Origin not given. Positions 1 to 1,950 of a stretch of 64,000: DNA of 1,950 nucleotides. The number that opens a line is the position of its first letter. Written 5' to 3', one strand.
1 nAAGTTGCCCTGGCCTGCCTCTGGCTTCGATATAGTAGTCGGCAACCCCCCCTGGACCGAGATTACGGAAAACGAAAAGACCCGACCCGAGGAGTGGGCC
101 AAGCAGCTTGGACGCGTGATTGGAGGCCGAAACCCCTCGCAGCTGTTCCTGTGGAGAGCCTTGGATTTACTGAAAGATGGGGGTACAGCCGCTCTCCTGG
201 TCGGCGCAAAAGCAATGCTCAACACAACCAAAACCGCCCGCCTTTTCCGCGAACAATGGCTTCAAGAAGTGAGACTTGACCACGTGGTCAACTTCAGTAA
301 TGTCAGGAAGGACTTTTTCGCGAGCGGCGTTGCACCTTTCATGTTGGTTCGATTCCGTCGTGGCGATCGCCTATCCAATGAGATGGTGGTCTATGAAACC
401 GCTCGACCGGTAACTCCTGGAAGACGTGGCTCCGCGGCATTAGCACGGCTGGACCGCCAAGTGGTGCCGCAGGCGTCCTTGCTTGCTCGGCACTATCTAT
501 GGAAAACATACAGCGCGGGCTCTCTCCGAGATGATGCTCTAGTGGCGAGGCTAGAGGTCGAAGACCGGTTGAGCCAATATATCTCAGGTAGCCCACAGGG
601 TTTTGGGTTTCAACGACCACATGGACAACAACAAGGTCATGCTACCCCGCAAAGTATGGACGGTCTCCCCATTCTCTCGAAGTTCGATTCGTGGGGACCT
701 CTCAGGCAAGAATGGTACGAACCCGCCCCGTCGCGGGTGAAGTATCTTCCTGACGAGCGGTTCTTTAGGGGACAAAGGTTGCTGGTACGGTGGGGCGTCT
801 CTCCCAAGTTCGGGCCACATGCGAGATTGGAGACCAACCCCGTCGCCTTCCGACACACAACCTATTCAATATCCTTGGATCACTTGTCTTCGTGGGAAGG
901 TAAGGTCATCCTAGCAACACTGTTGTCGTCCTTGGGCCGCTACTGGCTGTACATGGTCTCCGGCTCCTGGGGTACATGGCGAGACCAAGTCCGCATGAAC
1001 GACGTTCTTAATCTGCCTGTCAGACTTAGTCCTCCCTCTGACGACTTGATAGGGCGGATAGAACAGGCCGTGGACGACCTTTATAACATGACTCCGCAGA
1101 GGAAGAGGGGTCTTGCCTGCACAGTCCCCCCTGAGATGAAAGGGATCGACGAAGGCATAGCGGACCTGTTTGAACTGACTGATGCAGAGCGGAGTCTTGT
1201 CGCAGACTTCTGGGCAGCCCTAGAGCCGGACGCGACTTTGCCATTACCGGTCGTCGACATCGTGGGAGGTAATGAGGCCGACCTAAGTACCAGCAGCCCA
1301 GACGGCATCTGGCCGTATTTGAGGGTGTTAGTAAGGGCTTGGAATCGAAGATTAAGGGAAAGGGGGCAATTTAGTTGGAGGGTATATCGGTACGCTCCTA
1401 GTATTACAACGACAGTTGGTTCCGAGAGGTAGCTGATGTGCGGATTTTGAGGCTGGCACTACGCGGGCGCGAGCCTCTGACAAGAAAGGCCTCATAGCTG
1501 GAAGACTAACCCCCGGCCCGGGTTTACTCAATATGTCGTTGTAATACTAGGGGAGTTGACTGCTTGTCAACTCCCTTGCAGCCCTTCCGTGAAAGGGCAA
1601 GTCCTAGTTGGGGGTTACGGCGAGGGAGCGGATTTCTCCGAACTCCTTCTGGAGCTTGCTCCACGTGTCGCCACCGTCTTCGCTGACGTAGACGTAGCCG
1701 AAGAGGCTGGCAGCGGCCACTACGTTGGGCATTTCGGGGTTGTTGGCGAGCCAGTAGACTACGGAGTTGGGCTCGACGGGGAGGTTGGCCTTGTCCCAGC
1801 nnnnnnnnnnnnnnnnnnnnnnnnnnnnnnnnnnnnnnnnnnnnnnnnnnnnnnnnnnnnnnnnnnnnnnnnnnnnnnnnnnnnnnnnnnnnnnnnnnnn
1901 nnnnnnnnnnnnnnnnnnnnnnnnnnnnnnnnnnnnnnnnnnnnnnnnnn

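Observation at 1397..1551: Inverted-repeat-bounded 147-bp unit overlapping the 3' end of the methyltransferase gene (copy 1 of 2)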

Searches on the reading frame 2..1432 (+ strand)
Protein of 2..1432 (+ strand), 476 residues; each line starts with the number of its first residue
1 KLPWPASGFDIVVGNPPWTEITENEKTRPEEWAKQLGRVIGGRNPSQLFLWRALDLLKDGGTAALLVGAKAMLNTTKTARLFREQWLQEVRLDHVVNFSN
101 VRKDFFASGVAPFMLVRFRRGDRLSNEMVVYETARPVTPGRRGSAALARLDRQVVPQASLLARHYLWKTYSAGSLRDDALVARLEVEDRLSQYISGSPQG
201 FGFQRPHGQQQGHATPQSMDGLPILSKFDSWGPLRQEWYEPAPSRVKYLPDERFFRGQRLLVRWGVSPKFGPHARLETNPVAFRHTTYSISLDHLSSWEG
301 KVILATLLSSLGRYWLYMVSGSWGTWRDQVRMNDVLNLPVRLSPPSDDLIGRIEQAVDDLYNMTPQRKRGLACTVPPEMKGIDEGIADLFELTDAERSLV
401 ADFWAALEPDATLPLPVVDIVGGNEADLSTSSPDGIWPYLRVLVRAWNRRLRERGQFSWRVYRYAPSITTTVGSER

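Call 13: search_protein_families(library=pfam, proteins=[window:2-1432:+], max_evalue=0.01)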
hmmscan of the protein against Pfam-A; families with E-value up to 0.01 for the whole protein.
window:2-1432:+ (476 aa): 2 families
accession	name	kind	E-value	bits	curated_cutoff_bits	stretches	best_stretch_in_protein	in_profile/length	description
PF07669.17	Eco57I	-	4.7e-14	53.3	25.3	1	7-100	73-166/171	Eco57I restriction-modification methylase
PF02384.22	N6_Mtase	-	1.7e-05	24.7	20.4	1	8-131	125-244/311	N-6 DNA Methylase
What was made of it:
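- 2..1432 (+): 3' part of an Eco57I/MmeI-type N6-adenine methyltransferase gene (NPPW motif), truncated by the MITE. The last 11 codons and the stop codon are read from MITE sequence. Pfam PF07669 and PF02384 (call 13).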

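Call 35: find_homologous_proteins(query=window:2-1429:+)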
Query window:2-1429:+ (476 aa): 33 proteins with E <= 0.001 among 8000 candidates.
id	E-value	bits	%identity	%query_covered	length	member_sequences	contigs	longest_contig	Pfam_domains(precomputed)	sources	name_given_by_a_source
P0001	0.0e+0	1096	100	100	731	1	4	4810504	PF02384.23,PF07669.18,PF20473.5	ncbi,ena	-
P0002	2.0e-226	770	73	97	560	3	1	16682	PF07669.18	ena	-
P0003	1.1e-167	577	57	97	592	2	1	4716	PF02384.23,PF07669.18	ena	-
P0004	3.7e-148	512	57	87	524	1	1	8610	PF07669.18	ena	-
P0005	1.3e-147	510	54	95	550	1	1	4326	PF07669.18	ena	-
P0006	6.6e-144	498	84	54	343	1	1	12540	-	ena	-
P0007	2.4e-143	496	52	93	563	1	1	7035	PF02384.23,PF07669.18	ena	-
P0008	3.1e-140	486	67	64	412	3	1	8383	PF02384.23,PF07669.18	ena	-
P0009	2.3e-137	477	48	97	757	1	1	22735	PF02384.23,PF07669.18,PF20473.5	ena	-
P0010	1.4e-135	471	73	58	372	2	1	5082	-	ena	-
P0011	9.2e-131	455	67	64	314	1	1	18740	-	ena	-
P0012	2.5e-126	440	61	71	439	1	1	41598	-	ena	-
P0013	2.5e-123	430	58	73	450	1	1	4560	-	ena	-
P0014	2.5e-122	427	49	94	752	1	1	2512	PF02384.23,PF07669.18,PF01170.25,PF20473.5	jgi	jgi:SAM-dependent methyltransferase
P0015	2.6e-120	420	46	97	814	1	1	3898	PF02384.23,PF07669.18,PF20473.5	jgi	jgi:hypothetical protein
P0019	1.2e-98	349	61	56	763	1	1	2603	PF02384.23,PF07669.18,PF20473.5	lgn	-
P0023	1.4e-90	322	41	96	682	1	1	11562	PF07669.18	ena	-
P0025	5.3e-69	251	52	53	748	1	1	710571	PF02384.23,PF07669.18,PF20473.5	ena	-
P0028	2.9e-65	239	44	67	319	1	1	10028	PF07669.18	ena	-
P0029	3.1e-65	239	65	36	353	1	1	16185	PF02384.23,PF07669.18,PF01170.25,PF20473.5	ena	-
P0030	1.5e-60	223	59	40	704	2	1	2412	PF02384.23,PF07669.18,PF20473.5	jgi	-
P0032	3.2e-58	216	34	95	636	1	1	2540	PF07669.18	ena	-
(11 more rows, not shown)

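Call 39: find_encoding_contigs(protein=P0006, flank=4000, max_places=3)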
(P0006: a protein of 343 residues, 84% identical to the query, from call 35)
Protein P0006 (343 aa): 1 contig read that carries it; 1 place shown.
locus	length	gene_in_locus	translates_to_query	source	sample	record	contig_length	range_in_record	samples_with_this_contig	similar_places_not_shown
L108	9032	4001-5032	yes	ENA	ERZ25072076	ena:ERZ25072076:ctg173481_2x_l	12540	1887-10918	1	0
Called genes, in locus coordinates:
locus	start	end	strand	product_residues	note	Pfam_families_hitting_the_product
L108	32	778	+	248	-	PF22483:Mu-transpos_C_2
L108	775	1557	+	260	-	PF01695:IstB_IS21, PF00308:Bac_DnaA (weak)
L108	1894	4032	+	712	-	PF02384:N6_Mtase, PF20473:MmeI_Mtase, PF07669:Eco57I, PF02384:N6_Mtase (weak)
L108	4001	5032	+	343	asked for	-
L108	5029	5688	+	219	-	-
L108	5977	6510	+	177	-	-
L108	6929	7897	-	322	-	-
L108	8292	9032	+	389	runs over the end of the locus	-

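Call 40: find_encoding_contigs(protein=P0002, flank=4000, max_places=3)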
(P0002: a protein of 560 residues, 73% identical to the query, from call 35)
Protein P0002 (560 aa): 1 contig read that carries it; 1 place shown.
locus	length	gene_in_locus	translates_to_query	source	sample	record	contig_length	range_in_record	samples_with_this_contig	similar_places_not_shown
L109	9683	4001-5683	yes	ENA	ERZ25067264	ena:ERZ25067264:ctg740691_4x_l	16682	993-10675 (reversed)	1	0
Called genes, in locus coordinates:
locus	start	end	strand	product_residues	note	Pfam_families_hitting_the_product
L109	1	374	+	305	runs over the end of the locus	PF07934:OGG_N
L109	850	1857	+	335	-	PF07934:OGG_N (faint)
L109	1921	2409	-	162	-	-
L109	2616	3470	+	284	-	-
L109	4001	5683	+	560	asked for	PF07669:Eco57I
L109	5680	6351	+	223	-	-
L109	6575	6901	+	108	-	PF00239:Resolvase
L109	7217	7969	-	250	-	-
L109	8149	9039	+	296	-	-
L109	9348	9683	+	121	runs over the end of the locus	-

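Call 59: find_encoding_contigs(protein=P0001, flank=3000, max_places=4)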
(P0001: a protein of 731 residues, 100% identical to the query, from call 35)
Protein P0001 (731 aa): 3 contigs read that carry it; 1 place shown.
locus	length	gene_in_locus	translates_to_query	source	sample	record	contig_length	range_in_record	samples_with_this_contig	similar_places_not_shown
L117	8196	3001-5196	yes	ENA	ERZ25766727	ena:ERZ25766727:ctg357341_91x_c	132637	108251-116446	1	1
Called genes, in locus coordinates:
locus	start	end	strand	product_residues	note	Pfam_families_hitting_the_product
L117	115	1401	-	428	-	PF07690:MFS_1, PF12832:MFS_1_like, PF06779:MFS_4 (weak)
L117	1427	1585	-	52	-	-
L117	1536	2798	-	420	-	PF13546:DDE_5, PF01609:DDE_Tnp_1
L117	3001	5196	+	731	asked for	PF02384:N6_Mtase, PF20473:MmeI_Mtase, PF07669:Eco57I, PF02384:N6_Mtase (weak)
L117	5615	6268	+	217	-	-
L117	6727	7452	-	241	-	PF12730:ABC2_membrane_4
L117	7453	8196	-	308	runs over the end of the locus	PF00005:ABC_tran, PF13304:AAA_21 (faint)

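Call 69: find_encoding_contigs(protein=P0001, flank=10000, max_places=10)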
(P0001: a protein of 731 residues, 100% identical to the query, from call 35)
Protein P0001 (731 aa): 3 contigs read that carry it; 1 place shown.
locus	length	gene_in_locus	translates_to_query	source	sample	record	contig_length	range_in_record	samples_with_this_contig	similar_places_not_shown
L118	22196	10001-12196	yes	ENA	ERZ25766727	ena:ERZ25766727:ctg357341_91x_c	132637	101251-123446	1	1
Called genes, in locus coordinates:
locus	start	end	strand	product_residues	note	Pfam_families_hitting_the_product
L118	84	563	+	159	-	PF01061:ABC2_membrane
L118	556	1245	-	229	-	PF00296:Bac_luciferase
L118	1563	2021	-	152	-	PF00903:Glyoxalase, PF13669:Glyoxalase_4 (weak)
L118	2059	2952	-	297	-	PF08450:SGL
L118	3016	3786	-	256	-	PF00106:adh_short, PF08659:KR (weak), PF13561:adh_short_C2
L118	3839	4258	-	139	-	PF01243:PNPOx_N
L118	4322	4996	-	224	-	PF14114:DUF4286 (weak)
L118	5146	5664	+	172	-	-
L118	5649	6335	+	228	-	PF01695:IstB_IS21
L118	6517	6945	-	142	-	PF00239:Resolvase, PF13936:HTH_38 (weak)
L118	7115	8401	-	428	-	PF07690:MFS_1, PF12832:MFS_1_like, PF06779:MFS_4 (weak)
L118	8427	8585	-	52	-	-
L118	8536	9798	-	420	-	PF13546:DDE_5, PF01609:DDE_Tnp_1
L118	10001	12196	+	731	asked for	PF02384:N6_Mtase, PF20473:MmeI_Mtase, PF07669:Eco57I, PF02384:N6_Mtase (weak)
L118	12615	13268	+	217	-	-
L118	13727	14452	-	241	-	PF12730:ABC2_membrane_4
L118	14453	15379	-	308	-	PF00005:ABC_tran, PF13304:AAA_21 (faint)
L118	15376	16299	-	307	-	PF12679:ABC2_membrane_2, PF12698:ABC2_membrane_3 (weak)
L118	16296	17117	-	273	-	PF00005:ABC_tran, PF13304:AAA_21 (weak)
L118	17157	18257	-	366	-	PF13808:DDE_Tnp_1_assoc, PF01609:DDE_Tnp_1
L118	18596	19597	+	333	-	PF14490:HHH_RecD2, PF05970:PIF1 (weak), PF13086:AAA_11 (weak), PF13245:AAA_19, PF13604:AAA_30, PF09848:SLFN-g3_helicase (weak)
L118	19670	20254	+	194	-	PF18335:SH3_13, PF13538:UvrD_C_2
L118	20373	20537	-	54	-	PF18930:DUF5679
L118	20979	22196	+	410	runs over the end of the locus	PF13546:DDE_5, PF01609:DDE_Tnp_1 (weak)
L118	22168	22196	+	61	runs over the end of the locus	-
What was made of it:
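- Resolvase-family genes occur in related contigs (L109, L118; calls 40, 69).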

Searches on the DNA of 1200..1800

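Call 11: search_rna_families(source=window, start=1200, end=1800, threshold=evalue, max_evalue=10)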
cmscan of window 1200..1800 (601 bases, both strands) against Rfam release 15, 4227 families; matches with E-value up to 10: 0.
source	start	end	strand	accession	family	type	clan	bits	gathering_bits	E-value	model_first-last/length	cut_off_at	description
